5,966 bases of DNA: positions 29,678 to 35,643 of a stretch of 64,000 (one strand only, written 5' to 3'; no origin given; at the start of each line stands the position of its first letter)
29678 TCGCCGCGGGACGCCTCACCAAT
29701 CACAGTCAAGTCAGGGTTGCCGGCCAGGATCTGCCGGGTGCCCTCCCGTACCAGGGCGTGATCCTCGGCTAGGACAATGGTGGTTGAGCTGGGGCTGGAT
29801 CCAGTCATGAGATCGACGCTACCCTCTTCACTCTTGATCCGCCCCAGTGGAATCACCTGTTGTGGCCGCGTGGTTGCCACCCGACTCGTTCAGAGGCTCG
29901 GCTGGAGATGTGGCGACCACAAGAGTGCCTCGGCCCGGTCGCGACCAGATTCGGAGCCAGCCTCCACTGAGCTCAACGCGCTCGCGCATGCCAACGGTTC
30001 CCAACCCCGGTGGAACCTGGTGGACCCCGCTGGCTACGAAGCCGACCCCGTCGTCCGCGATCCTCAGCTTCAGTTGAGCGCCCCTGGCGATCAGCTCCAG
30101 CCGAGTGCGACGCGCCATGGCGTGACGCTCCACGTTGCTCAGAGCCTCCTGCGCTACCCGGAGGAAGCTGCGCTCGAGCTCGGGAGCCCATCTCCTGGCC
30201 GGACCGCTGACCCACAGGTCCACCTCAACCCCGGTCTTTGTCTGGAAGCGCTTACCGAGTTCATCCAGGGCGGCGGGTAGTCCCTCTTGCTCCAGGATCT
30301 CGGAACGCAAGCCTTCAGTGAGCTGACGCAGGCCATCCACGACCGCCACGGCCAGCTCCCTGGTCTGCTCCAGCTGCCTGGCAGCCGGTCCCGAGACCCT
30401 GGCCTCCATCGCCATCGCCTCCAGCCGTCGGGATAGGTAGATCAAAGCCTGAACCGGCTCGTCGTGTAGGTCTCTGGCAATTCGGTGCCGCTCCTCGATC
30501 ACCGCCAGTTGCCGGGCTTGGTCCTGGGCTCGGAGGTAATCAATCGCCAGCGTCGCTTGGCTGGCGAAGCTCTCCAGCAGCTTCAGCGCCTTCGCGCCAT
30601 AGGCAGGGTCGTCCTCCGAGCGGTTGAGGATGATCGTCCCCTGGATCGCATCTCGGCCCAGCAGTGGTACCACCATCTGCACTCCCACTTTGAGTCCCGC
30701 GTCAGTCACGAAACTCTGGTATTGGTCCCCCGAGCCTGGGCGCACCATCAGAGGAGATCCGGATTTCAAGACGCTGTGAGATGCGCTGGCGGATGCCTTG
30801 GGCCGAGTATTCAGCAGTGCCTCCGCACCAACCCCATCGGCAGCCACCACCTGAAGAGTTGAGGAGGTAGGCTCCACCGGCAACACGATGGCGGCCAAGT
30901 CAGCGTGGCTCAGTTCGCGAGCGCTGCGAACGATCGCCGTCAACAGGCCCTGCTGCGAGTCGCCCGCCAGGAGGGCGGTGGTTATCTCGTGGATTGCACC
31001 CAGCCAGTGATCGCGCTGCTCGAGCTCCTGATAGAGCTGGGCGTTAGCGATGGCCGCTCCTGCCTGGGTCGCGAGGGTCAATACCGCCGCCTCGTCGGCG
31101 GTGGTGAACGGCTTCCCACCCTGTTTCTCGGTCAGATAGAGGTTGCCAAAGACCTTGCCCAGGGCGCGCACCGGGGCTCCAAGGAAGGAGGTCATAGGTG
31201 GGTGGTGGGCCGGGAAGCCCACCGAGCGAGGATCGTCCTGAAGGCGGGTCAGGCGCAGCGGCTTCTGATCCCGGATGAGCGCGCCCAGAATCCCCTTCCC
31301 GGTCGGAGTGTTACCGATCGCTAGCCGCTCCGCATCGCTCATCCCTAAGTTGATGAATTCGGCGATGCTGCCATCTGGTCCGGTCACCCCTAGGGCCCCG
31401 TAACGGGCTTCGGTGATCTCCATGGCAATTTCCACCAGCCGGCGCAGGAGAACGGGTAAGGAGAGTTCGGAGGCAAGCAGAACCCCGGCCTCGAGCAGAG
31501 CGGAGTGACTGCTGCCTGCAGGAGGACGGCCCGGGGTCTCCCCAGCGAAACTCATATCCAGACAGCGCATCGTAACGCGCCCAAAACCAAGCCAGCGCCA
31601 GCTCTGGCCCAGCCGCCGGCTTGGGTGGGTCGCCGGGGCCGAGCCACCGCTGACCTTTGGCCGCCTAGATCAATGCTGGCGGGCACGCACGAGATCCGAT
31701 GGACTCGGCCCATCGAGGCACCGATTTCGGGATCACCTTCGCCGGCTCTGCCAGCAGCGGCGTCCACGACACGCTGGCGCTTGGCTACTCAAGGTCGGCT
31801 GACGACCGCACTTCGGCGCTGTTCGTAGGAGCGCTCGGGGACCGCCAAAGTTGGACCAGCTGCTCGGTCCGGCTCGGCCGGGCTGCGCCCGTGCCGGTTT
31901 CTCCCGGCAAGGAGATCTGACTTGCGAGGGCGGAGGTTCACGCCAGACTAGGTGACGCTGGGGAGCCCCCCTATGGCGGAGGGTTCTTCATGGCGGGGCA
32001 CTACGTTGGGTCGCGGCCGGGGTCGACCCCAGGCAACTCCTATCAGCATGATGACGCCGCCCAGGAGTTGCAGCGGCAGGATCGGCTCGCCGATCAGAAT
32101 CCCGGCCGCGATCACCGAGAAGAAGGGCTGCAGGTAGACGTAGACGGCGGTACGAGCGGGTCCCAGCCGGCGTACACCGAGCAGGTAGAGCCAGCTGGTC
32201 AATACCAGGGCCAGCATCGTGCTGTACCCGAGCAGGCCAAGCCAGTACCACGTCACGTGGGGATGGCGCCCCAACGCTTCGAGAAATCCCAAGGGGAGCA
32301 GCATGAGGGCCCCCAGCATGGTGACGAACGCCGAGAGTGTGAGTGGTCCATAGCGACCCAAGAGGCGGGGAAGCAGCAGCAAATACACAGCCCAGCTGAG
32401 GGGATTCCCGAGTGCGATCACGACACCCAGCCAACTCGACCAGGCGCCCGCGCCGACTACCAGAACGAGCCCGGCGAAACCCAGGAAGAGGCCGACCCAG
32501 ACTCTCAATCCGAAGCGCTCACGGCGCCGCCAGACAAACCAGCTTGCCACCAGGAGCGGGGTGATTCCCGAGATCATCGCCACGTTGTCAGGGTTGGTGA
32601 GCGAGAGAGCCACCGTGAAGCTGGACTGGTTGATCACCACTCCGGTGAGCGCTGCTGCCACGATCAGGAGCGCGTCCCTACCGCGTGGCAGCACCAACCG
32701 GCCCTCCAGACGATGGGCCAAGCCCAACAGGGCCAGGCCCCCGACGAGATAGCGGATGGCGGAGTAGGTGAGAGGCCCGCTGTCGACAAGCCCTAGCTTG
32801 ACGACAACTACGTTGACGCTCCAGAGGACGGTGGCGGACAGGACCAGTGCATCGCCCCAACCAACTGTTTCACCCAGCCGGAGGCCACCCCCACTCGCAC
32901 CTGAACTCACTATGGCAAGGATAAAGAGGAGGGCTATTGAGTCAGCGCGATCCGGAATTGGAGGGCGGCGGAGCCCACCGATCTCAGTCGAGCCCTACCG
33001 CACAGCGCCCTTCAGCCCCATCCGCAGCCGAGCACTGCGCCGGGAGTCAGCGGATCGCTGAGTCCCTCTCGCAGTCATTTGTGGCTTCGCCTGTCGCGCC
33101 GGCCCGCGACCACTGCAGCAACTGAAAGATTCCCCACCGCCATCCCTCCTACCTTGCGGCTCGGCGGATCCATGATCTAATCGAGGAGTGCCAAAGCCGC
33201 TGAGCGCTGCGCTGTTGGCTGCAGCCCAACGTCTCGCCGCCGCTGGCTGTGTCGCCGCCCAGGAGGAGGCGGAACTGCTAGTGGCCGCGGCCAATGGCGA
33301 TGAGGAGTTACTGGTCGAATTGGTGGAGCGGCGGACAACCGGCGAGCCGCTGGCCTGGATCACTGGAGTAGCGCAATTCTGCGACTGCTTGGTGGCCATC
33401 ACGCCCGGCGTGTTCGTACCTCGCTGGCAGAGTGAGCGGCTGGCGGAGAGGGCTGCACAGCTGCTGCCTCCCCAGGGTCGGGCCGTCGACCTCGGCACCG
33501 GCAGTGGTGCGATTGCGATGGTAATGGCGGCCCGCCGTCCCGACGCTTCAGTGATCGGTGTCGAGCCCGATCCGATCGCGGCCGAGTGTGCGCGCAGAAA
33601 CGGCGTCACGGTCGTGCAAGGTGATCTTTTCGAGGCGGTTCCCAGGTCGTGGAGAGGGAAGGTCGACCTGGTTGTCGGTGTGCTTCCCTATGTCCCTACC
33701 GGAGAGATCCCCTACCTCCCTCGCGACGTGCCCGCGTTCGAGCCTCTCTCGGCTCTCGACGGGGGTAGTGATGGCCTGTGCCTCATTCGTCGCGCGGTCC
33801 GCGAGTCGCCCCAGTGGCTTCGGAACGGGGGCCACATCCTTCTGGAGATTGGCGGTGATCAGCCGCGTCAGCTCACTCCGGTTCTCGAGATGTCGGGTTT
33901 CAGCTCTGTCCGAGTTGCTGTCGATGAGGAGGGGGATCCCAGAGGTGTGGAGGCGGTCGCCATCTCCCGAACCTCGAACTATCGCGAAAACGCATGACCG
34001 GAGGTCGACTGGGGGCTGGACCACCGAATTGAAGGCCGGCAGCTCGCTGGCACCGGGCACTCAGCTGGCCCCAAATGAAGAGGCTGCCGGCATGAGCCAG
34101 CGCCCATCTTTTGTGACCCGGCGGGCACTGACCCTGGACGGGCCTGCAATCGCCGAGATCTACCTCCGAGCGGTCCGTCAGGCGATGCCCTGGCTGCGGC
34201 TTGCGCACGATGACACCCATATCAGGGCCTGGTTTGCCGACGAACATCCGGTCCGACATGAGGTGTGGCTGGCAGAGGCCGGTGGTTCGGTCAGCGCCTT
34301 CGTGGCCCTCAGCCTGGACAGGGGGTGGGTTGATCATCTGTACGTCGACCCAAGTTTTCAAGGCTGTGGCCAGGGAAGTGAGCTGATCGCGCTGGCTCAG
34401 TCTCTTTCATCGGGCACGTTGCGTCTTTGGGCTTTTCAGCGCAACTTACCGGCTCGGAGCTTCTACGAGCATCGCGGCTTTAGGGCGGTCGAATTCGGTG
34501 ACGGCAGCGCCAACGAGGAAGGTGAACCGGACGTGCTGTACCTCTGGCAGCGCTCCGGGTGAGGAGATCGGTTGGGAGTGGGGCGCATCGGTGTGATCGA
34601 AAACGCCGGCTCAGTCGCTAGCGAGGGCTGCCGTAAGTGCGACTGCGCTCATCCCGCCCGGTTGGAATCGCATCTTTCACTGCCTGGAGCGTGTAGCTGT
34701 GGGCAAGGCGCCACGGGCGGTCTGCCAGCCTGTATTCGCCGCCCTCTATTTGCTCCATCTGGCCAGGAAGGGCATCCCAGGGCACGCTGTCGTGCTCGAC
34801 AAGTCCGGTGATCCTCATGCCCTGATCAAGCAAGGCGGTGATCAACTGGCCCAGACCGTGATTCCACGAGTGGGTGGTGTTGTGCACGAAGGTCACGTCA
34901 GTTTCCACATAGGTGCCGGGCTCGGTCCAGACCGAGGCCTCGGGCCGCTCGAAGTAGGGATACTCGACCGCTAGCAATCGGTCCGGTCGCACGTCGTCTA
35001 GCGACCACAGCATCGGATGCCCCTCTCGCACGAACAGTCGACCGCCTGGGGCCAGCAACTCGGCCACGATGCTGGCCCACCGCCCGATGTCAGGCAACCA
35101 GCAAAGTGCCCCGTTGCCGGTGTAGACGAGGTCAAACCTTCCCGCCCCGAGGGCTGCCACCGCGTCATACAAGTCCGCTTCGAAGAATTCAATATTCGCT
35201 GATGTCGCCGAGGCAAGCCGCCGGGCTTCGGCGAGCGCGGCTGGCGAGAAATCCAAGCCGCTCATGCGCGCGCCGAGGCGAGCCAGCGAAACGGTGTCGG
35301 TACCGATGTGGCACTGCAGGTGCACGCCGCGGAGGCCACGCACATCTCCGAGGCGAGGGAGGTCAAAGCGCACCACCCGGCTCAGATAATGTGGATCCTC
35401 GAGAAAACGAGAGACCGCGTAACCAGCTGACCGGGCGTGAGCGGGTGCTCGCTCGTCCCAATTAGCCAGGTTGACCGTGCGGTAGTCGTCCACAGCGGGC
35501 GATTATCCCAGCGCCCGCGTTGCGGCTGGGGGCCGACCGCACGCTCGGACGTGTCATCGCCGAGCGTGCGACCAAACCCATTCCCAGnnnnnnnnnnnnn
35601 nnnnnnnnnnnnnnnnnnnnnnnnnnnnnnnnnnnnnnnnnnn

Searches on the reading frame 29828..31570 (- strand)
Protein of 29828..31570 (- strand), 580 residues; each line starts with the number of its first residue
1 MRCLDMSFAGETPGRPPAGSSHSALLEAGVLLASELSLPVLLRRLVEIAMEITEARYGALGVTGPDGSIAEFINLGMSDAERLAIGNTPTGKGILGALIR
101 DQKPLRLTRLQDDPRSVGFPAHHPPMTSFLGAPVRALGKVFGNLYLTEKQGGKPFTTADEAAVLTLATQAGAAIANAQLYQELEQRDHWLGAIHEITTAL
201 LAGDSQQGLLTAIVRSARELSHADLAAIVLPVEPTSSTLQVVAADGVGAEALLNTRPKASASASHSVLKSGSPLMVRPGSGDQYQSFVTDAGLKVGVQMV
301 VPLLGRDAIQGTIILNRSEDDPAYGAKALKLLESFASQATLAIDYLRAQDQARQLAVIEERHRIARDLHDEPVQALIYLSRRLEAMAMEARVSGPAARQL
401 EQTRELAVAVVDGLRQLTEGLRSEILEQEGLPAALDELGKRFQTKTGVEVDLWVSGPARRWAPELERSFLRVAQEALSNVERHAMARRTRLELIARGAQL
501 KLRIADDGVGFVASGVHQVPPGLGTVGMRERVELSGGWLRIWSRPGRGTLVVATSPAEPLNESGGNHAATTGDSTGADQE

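Call 8: search_protein_families(library=pfam, proteins=[window:29828-31570:-], max_evalue=0.001)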
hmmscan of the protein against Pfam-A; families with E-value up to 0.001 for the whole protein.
window:29828-31570:- (580 aa): 5 families
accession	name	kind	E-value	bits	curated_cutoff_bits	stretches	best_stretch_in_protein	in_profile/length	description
PF13185.12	GAF_2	-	2.3e-28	99.5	28.6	2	36-175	2-136/136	GAF domain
PF01590.32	GAF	-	4.5e-22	79.4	22.4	2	39-174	3-133/133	GAF domain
PF13492.12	GAF_3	-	1.7e-13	51.5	27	1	206-344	2-128/129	GAF domain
PF07730.19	HisKA_3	-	1.6e-10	41.8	24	1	360-424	1-66/68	Histidine kinase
PF02518.31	HATPase_c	-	3.3e-07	31.2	26.4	1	467-557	4-109/111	Histidine kinase-, DNA gyrase B-, and HSP90-like ATPase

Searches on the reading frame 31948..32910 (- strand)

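Call 8: search_protein_families(library=pfam, proteins=[window:31948-32910:-], max_evalue=0.001)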
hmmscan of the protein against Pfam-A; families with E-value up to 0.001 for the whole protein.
window:31948-32910:- (320 aa): 1 family
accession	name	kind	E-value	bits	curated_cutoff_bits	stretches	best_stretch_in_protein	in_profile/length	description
PF00892.27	EamA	-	1.2e-37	129.7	28.2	2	18-152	2-134/135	EamA-like transporter family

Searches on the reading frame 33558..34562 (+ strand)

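Call 9: search_protein_families(library=pfam, proteins=[window:33558-34562:+], max_evalue=0.001)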
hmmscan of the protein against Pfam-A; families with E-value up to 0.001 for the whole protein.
window:33558-34562:+ (334 aa): 3 families
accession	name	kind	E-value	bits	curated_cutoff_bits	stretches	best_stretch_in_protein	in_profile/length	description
PF00583.31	Acetyltransf_1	-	3.3e-11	43.9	20.7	1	212-308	14-116/116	Acetyltransferase (GNAT) family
PF13508.13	Acetyltransf_7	-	7.4e-11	42.7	27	1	234-309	3-83/84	Acetyltransferase (GNAT) domain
PF13673.13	Acetyltransf_10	-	3.2e-07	30.8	23.6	1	235-312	32-111/128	Acetyltransferase (GNAT) domain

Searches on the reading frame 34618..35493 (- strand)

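Call 8: search_protein_families(library=pfam, proteins=[window:34618-35493:-], max_evalue=0.001)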
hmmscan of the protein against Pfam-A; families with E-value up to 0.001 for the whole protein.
window:34618-35493:- (291 aa): 6 families
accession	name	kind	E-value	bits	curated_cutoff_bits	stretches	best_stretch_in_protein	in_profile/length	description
PF08242.18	Methyltransf_12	-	8e-12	46.2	30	1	58-153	2-98/98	Methyltransferase domain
PF13649.12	Methyltransf_25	-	1.6e-11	45.2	27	1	60-151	5-97/97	Methyltransferase domain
PF08241.18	Methyltransf_11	-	2.7e-09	38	21.2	1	61-155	5-95/95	Methyltransferase domain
PF13847.12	Methyltransf_31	-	9.3e-06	25.8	27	1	64-158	15-112/145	Methyltransferase domain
PF13489.12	Methyltransf_23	-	2.8e-05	24.4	27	1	51-157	21-118/164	Methyltransferase domain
PF05724.17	TPMT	-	0.00013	22.1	26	1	60-154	45-153/218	Thiopurine S-methyltransferase (TPMT)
